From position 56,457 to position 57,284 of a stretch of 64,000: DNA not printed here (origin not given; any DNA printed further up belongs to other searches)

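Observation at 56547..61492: A CBM-like module found N-terminal to the canonical GH32 also forms a standalone four-repeat lipoprotein, a candidate Gram-positive surface fructan-binding protein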

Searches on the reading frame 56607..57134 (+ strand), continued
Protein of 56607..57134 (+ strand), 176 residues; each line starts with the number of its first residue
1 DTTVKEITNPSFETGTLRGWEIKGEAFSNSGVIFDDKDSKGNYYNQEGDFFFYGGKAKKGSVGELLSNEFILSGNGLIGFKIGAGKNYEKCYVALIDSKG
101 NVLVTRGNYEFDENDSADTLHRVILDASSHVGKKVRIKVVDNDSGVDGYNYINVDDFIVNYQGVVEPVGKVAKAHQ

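Call 67: search_protein_families(library=pfam, proteins=[P0161, P0188, P0204, P0260, P0189], max_evalue=0.001)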
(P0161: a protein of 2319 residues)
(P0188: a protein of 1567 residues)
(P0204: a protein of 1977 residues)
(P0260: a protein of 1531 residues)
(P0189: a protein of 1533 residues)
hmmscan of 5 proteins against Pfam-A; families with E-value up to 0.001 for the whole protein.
P0161 (2319 aa): 0 families

P0188 (1567 aa): 3 families
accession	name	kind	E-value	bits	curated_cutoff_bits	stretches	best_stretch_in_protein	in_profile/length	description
PF02368.24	Big_2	-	1.7e-09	37.9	22.8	1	53-123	11-79/79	Bacterial Ig-like domain (group 2)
PF13629.12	T2SS-T3SS_pil_N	-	2.2e-05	24.5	23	0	401-443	27-72/72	Pilus formation protein N terminal region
PF09479.16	Flg_new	-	0.00016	22.2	27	0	237-284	13-62/65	Listeria-Bacteroides repeat domain (List_Bact_rpt)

P0204 (1977 aa): 0 families

P0260 (1531 aa): 0 families

P0189 (1533 aa): 0 families

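Call 68: search_protein_families(library=pfam, proteins=[P0149, P0174, P0137, P0145, P0179, P0216], max_evalue=0.001)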
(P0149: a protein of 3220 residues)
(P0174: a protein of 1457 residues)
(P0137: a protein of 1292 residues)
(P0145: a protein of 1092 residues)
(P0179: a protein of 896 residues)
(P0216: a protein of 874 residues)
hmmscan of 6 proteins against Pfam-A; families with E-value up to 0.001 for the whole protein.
P0149 (3220 aa): 1 family
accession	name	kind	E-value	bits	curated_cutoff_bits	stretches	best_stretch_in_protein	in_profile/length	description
PF07554.19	FIVAR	-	7.9e-06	26.9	29.2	0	2436-2496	2-70/71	FIVAR domain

P0174 (1457 aa): 2 families
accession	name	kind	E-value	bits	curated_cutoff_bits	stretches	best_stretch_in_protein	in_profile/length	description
PF07554.19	FIVAR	-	2e-05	25.6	29.2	0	871-916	22-70/71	FIVAR domain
PF21827.1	New_glue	-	0.00038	20.6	31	1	1-59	1-56/94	New glue protein family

P0137 (1292 aa): 1 family
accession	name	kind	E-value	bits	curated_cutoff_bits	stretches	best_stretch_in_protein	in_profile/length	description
PF18981.6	InlK_D3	-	0.00078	19.9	25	1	477-521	29-75/75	Internalin K domain (D3/D4)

P0145 (1092 aa): 0 families

P0179 (896 aa): 0 families

P0216 (874 aa): 0 families

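Call 69: find_encoding_contigs(protein=P0128, flank=8000, max_places=2)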
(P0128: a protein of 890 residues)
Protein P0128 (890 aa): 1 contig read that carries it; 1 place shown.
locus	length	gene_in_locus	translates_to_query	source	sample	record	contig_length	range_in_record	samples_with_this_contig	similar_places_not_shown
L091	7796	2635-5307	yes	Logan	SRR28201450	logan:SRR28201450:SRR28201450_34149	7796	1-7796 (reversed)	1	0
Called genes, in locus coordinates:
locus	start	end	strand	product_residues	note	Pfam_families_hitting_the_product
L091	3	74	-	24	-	?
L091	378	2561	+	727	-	-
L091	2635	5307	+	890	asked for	PF22725:GFO_IDH_MocA_C3 (faint)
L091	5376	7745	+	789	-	PF13385:Laminin_G_3, PF00251:Glyco_hydro_32N, PF08244:Glyco_hydro_32C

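Call 70: find_encoding_contigs(protein=P0161, flank=8000, max_places=2)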
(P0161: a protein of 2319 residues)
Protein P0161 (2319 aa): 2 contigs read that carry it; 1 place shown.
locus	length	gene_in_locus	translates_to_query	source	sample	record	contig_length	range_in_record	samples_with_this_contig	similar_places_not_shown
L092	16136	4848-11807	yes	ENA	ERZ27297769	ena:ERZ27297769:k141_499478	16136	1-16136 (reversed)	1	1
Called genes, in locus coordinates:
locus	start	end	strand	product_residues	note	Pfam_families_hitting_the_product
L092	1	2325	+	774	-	?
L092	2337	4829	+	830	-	-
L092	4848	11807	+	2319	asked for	-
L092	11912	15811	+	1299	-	PF07554:FIVAR (faint)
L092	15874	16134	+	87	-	?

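Call 71: find_encoding_contigs(protein=P0145, flank=8000, max_places=2)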
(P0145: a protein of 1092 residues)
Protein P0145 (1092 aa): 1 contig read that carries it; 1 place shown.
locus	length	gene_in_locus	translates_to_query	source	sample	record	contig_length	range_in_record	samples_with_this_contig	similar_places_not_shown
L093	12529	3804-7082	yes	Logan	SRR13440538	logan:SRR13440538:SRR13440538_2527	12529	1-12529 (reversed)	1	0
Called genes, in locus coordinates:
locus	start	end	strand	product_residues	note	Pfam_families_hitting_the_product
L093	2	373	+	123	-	?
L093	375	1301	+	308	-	PF00528:BPD_transp_1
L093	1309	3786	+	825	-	PF13385:Laminin_G_3, PF00251:Glyco_hydro_32N, PF08244:Glyco_hydro_32C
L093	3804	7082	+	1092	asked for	-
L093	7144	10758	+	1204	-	PF07554:FIVAR (weak)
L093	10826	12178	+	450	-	PF00251:Glyco_hydro_32N, PF08244:Glyco_hydro_32C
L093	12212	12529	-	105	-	?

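Call 86: fold_search(model_id=the predicted structure, library=pdb)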
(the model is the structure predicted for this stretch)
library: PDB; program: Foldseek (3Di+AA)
matches with E <= 10: 1345; with E <= 0.001: 17
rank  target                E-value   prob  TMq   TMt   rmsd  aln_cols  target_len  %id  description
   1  3m1h_A                3.4e-05  1.00  0.42  0.40   7.0       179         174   17  Crystal Structure Analysis of the K3 Cleaved Adhesin Domain of Lys-gingipain (Kgp) from Porphyromonas gingivalis w83 (released 2011-03-23)
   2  8xmz_A                5.4e-05  1.00  0.57  0.65   4.5       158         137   16  Crystal structure of a novel porphyran-binding carbohydrate binding module (released 2024-01-17)
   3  3m1h_D                6.4e-05  1.00  0.43  0.41   7.2       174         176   18  Crystal Structure Analysis of the K3 Cleaved Adhesin Domain of Lys-gingipain (Kgp) from Porphyromonas gingivalis w83 (released 2011-03-23)
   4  3m1h_B                6.7e-05  1.00  0.49  0.46   6.7       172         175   16  Crystal Structure Analysis of the K3 Cleaved Adhesin Domain of Lys-gingipain (Kgp) from Porphyromonas gingivalis w83 (released 2011-03-23)
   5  5l73_B                1.0e-04  1.00  0.50  0.47   5.6       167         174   18  MAM domain of human neuropilin-1 (released 2016-10-26)
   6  2xom_A                1.6e-04  1.00  0.47  0.50   5.4       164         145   20  Atomic resolution structure of TmCBM61 in complex with beta-1,4- galactotriose (released 2010-09-08)
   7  5yvp_A                1.9e-04  1.00  0.47  0.39   8.5       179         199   17  Crystal structure of an apo form cyclase Filc1 from Fischerella sp. TAU (released 2018-11-07)
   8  2c26                  2.6e-04  1.00  0.48  0.35   5.6       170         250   18  Structural basis for the promiscuous specificity of the carbohydrate- binding modules from the beta-sandwich super famil (released 2005-10-18)
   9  5yvp_C                3.7e-04  1.00  0.50  0.43   6.0       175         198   17  Crystal structure of an apo form cyclase Filc1 from Fischerella sp. TAU (released 2018-11-07)
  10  5w6h_A                3.9e-04  1.00  0.55  0.16   4.8       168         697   14  Crystal structure of Bacteriophage CBA120 tailspike protein 4 enzymatically active domain (TSP4dN, orf213) (released 2018-10-24)
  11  5z53_D                4.1e-04  1.00  0.50  0.42   7.2       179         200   17  Crystal structure of a cyclase Filc from Fischerella sp. in complex with cyclo-L-Arg-D-Pro (released 2018-12-19)
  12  2xon_L                4.6e-04  1.00  0.48  0.52   5.4       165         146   19  Structure of TmCBM61 in complex with beta-1,4-galactotriose at 1.4 A resolution (released 2010-09-08)
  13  4itc                  4.9e-04  1.00  0.47  0.45   7.0       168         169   15  Crystal Structure Analysis of the K1 Cleaved Adhesin domain of Lys-gingipain (Kgp) from Porphyromonas gingivalis W83 (released 2013-09-25)
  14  8zqf                  7.7e-04  1.00  0.50  0.42   7.5       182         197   12  Crystal structure of a novel alginate-binding carbohydrate binding module (released 2024-06-12)
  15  3km5_A                8.6e-04  1.00  0.51  0.46   6.6       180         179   16  Crystal Structure Analysis of the K2 Cleaved Adhesin Domain of Lys-gingipain (Kgp) (released 2010-03-31)
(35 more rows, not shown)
